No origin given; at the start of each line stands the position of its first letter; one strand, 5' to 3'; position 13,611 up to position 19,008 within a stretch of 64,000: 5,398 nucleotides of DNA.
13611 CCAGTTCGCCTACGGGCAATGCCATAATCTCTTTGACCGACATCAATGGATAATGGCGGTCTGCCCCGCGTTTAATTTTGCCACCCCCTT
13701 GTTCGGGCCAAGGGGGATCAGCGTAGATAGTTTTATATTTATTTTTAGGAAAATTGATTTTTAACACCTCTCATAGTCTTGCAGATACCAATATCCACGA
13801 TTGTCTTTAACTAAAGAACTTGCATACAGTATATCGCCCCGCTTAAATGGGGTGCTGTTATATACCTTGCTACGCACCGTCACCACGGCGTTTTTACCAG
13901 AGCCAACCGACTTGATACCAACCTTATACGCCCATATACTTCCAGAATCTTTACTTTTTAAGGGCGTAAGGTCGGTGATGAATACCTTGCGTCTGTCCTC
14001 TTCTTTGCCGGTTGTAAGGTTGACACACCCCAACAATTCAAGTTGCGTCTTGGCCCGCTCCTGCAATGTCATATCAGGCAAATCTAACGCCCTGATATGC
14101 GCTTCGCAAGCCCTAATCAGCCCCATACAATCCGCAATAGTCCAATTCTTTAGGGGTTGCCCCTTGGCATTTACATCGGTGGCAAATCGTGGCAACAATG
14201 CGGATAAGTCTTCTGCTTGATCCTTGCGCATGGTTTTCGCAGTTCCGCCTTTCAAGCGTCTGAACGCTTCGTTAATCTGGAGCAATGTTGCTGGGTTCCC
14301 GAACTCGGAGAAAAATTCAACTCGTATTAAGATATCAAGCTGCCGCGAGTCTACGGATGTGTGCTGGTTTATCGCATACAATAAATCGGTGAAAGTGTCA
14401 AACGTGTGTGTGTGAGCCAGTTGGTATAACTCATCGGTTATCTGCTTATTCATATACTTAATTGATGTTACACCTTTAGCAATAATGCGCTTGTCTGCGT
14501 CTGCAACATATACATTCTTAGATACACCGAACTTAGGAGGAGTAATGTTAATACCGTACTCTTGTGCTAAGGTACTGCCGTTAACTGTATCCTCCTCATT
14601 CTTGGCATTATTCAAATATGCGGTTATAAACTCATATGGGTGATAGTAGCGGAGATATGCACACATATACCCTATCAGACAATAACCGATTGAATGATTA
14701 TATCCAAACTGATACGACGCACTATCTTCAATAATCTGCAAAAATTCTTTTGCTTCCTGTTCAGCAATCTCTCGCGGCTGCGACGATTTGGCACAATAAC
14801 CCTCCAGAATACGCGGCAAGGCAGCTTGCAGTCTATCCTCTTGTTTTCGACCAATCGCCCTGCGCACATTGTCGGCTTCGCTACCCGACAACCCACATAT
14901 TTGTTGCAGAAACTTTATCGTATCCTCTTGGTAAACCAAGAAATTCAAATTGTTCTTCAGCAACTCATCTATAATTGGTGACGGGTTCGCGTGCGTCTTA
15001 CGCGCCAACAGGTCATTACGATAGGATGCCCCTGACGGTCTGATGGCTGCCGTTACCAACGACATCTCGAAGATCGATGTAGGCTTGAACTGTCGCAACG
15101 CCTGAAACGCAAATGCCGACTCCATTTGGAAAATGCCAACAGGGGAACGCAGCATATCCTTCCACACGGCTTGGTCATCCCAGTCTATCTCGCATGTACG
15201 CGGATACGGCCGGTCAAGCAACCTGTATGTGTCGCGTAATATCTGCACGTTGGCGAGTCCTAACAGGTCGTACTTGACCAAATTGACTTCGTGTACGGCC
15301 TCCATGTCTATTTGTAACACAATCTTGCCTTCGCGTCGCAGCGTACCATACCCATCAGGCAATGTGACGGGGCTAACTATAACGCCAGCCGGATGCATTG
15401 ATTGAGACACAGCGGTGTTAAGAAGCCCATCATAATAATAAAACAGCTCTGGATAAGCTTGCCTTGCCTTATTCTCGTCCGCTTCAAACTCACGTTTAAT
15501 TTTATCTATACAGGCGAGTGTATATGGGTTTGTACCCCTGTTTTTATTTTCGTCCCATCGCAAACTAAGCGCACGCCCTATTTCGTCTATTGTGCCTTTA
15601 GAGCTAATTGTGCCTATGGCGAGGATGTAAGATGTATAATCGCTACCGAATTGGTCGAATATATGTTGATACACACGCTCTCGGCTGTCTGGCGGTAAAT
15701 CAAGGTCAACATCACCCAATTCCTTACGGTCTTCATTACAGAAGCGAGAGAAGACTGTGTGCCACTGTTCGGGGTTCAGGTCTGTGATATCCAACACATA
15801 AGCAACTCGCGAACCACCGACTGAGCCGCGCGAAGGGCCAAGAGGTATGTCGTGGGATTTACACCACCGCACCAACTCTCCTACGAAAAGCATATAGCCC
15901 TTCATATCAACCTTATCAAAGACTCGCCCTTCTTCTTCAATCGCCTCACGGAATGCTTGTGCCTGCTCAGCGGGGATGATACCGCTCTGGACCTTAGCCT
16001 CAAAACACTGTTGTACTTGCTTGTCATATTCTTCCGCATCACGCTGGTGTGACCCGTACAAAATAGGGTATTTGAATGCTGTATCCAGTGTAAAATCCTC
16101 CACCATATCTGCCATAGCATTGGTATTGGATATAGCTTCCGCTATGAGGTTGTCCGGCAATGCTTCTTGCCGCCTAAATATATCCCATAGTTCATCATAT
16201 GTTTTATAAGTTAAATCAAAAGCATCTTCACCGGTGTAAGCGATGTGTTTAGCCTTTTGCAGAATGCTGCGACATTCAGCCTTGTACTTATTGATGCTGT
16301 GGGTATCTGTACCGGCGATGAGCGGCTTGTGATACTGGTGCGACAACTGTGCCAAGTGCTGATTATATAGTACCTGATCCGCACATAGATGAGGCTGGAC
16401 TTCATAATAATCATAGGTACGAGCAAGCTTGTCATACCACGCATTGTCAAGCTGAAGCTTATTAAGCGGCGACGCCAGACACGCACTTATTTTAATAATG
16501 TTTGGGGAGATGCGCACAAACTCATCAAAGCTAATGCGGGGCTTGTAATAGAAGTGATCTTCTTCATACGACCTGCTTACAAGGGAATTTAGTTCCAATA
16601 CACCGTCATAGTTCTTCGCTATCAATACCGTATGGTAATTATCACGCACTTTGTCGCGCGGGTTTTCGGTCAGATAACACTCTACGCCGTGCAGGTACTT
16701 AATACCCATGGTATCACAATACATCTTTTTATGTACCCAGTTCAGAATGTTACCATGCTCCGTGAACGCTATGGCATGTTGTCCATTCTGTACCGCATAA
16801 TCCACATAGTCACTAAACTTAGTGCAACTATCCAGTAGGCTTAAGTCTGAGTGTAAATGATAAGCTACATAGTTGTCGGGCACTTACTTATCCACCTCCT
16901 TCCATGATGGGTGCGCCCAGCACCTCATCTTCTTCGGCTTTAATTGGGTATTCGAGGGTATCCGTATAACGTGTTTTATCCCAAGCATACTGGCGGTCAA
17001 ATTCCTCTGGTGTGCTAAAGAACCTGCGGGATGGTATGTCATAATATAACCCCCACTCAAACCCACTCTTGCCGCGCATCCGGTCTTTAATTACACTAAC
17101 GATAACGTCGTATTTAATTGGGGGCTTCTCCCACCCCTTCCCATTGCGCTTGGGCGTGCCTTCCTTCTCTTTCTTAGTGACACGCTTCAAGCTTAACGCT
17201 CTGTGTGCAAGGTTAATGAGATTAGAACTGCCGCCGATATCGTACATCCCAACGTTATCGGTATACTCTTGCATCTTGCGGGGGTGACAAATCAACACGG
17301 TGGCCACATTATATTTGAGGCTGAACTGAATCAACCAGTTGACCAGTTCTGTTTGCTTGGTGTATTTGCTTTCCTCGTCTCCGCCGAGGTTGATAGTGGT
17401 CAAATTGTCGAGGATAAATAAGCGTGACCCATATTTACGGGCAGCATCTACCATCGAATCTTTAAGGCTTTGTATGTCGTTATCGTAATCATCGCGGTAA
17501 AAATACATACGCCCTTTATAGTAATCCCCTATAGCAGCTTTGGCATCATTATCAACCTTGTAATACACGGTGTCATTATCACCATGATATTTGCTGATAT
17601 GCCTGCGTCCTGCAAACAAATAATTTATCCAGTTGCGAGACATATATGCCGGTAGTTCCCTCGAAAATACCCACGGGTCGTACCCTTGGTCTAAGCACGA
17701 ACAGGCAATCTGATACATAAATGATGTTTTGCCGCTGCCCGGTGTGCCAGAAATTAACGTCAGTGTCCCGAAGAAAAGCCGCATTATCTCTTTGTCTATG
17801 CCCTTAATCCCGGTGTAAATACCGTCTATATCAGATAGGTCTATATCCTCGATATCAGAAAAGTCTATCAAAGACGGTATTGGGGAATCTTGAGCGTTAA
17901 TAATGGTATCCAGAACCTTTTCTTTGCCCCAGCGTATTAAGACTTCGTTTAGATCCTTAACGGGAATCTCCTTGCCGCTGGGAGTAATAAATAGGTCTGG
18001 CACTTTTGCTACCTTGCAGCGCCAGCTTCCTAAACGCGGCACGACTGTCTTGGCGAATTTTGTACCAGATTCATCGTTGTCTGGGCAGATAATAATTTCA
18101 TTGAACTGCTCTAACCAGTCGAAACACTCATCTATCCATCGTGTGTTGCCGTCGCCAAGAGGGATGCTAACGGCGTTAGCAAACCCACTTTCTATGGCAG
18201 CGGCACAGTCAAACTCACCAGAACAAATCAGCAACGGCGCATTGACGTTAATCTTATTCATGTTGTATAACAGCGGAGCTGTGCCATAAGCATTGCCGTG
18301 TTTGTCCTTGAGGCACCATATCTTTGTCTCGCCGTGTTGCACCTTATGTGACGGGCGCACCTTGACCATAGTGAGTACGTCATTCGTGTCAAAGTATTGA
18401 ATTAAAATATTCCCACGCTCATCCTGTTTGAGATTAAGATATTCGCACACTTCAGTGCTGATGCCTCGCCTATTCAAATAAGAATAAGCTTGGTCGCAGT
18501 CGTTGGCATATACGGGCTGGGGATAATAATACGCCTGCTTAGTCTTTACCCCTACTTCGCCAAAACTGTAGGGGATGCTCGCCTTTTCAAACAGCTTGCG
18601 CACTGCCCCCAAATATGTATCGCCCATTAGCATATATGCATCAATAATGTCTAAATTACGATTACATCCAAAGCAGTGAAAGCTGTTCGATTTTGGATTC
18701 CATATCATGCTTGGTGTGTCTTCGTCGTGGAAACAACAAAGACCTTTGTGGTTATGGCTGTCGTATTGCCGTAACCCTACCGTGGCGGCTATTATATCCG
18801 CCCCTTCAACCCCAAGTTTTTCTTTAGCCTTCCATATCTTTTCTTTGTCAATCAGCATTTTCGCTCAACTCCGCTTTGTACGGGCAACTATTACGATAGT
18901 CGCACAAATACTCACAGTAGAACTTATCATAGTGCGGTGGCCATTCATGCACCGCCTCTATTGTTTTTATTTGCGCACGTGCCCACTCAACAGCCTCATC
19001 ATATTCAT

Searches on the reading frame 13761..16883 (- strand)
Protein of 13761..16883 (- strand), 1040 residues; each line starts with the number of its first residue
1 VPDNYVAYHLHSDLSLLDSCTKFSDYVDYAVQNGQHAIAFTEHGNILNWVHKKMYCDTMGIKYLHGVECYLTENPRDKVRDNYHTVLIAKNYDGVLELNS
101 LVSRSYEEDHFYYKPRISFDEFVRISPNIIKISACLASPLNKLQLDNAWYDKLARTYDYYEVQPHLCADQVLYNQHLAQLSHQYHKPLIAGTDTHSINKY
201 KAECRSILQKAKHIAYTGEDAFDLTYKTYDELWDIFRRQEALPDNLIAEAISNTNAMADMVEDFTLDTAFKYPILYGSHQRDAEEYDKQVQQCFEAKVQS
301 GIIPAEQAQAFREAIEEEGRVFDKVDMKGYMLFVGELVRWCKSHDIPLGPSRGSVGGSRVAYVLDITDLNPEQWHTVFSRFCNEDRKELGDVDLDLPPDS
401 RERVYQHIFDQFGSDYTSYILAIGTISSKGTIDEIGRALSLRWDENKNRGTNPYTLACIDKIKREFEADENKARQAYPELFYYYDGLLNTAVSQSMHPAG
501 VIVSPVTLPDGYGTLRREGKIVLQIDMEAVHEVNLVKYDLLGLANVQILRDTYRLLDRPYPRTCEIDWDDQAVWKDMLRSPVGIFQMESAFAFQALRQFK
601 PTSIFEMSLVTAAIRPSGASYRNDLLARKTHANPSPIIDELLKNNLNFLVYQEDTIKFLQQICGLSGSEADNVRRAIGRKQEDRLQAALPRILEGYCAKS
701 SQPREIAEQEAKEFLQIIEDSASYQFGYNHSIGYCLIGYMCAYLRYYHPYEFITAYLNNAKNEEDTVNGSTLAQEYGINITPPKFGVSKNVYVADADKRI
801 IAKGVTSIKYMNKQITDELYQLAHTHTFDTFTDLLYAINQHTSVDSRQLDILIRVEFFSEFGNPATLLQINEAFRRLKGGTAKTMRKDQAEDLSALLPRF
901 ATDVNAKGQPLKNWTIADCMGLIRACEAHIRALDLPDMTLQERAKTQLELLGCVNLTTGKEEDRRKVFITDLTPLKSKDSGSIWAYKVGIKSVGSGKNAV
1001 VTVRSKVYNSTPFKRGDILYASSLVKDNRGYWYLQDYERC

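Call 11: search_protein_families(library=phrogs, proteins=[window:13761-16883:-], max_evalue=0.00001)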
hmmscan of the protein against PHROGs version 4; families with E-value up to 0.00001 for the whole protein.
window:13761-16883:- (1040 aa): 8 families
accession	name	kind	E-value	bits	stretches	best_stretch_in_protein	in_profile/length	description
phrog_405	-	DNA, RNA and nucleotide metabolism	4.2e-234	781.1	1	3-986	42-1024/1190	DNA polymerase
phrog_11165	-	DNA, RNA and nucleotide metabolism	8.9e-63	213.5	1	305-830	34-582/782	DNA polymerase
phrog_7513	-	unknown function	5.1e-45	155.2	1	3-389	9-451/461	-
phrog_12219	-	DNA, RNA and nucleotide metabolism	8.8e-38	131.1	1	391-865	3-526/823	DNA polymerase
phrog_21652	-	DNA, RNA and nucleotide metabolism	4.5e-28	99.1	1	354-698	36-430/476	DNA polymerase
phrog_11119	-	DNA, RNA and nucleotide metabolism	5.9e-22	79.5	1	774-962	20-202/299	DNA polymerase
phrog_13169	-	DNA, RNA and nucleotide metabolism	1.3e-15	58.2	1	306-388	333-416/463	DNA polymerase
phrog_4335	-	unknown function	1.2e-12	48.8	1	707-815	14-121/421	-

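Call 52: search_dna_similar(query=window:13761-16883:-, collection=phages, mode=protein, max_rows=12)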
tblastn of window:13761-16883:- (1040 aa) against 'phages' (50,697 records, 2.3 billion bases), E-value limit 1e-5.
Records with a match: 1411; places in all: 1417; records where one place covers at least 80% of the query: 238.
Best place of each record, by identity: <60% 1411.
By first word of the organism name: Pseudomonas 300; Mycobacterium 282; Streptomyces 211; Gordonia 132; Bacillus 99; Bacteriophage 51; Staphylococcus 39; Microbacterium 36; Escherichia 31; Lactococcus 22; and 57 more.
By host as written in the record: Mycobacterium smegmatis mc2 155 204; Pseudomonas aeruginosa 118; - 107; Pseudomonas aeruginosa PAO1 85; Streptomyces griseus ATCC 10137 81; Gordonia terrae 3612 65; Streptomyces lividans JI 1326 44; Mycobacterium smegmatis mc#155 37; and 230 more.
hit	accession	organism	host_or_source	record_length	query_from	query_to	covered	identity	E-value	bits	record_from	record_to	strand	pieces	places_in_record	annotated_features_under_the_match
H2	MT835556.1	Bacteriophage sp.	human fecal samples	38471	1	1032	99%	46.6%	0e+0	877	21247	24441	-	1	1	record has no annotation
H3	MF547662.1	Clostridioides phage LIBA6276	Clostridioides difficile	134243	20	1037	98%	39.8%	0e+0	748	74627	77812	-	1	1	dnaE: DNA polymerase III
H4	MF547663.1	Clostridioides phage LIBA2945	Clostridioides difficile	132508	20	1037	98%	39.8%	0e+0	748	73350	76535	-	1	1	dnaE: DNA polymerase III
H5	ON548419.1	Bacillus phage vB_BanS-Thrax3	Bacillus anthracis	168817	1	1026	99%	35.4%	4e-165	545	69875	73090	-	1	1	DNA polymerase III alpha subunit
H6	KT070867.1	Bacillus phage PBC2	Bacillus cereus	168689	1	1026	99%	35.0%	1e-164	544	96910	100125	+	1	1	DNA polymerase III alpha subunit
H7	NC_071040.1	Bacillus phage PBC2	Bacillus cereus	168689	1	1026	99%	35.0%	1e-164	544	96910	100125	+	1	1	DNA polymerase III alpha subunit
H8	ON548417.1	Bacillus phage vB_BanS-Thrax1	Bacillus anthracis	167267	1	1026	99%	34.9%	7e-165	544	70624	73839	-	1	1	DNA polymerase III alpha subunit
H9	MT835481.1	Bacteriophage sp.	human fecal samples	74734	23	1038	98%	34.4%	2e-175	575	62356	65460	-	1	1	record has no annotation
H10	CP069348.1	Clostridioides phage pCD1602_4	water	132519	21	1037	98%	33.4%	6e-162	536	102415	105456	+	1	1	record has no annotation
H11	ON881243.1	Bacillus phage PK-3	Bacillus sp.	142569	3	870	83%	37.6%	1e-174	573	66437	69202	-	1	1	PHP domain-containing protein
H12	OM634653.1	Bacillus phage vB_BsuS_PJN02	Bacillus subtilis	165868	3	870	83%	37.6%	1e-174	573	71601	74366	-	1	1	DNA polymerase III alpha subunit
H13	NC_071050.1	Bacillus phage vB_BsuS_PJN02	Bacillus subtilis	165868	3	870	83%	37.6%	1e-174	573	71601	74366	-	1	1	DNA polymerase III alpha subunit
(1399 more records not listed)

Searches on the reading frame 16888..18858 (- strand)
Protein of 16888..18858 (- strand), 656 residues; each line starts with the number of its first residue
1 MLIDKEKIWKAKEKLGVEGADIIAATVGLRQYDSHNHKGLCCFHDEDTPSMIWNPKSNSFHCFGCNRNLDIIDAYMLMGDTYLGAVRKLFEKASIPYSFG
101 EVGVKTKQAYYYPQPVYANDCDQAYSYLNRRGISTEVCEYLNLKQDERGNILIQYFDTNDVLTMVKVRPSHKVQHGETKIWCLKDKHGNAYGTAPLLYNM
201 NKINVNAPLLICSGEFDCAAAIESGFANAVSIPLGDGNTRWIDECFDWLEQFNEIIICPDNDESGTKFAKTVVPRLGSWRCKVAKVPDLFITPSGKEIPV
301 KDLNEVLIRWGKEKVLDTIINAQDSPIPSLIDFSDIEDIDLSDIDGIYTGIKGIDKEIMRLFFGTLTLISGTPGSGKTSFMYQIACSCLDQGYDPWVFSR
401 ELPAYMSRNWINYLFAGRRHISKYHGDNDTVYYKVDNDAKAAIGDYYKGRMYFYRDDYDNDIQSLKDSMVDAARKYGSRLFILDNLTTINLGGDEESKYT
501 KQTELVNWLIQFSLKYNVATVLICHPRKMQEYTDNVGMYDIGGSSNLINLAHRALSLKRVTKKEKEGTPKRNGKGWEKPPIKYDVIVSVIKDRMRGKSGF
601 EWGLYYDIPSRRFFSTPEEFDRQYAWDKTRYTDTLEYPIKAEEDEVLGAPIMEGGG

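Call 11: search_protein_families(library=phrogs, proteins=[window:16888-18858:-], max_evalue=0.00001)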
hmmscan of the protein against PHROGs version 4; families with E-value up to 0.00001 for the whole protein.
window:16888-18858:- (656 aa): 11 families
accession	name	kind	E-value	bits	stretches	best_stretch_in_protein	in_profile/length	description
phrog_239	-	DNA, RNA and nucleotide metabolism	1.7e-77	263.1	1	44-640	51-625/801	DNA primase/helicase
phrog_5482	-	unknown function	3.8e-21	76.2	1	343-643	26-323/341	-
phrog_19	-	DNA, RNA and nucleotide metabolism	7.7e-21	75.6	1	333-624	319-588/621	DnaB-like replicative helicase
phrog_6444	-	DNA, RNA and nucleotide metabolism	2.3e-18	67.3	1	18-138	18-153/577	DNA primase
phrog_47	-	DNA, RNA and nucleotide metabolism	4.9e-17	62.7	1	15-319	38-334/947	DNA primase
phrog_849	-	DNA, RNA and nucleotide metabolism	5.4e-13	49.7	1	117-327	141-347/435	DNA primase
phrog_18097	-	DNA, RNA and nucleotide metabolism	5.7e-12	46.6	1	22-91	19-88/199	DNA primase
phrog_243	-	DNA, RNA and nucleotide metabolism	2.2e-11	44.2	1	351-594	22-243/273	DnaB-like replicative helicase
phrog_11992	-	unknown function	2.6e-08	35.3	1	35-107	26-97/177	-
phrog_3123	-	unknown function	1.4e-07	31.5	1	366-566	343-545/583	-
phrog_360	-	DNA, RNA and nucleotide metabolism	6.7e-06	27.2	0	35-77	28-70/133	DNA primase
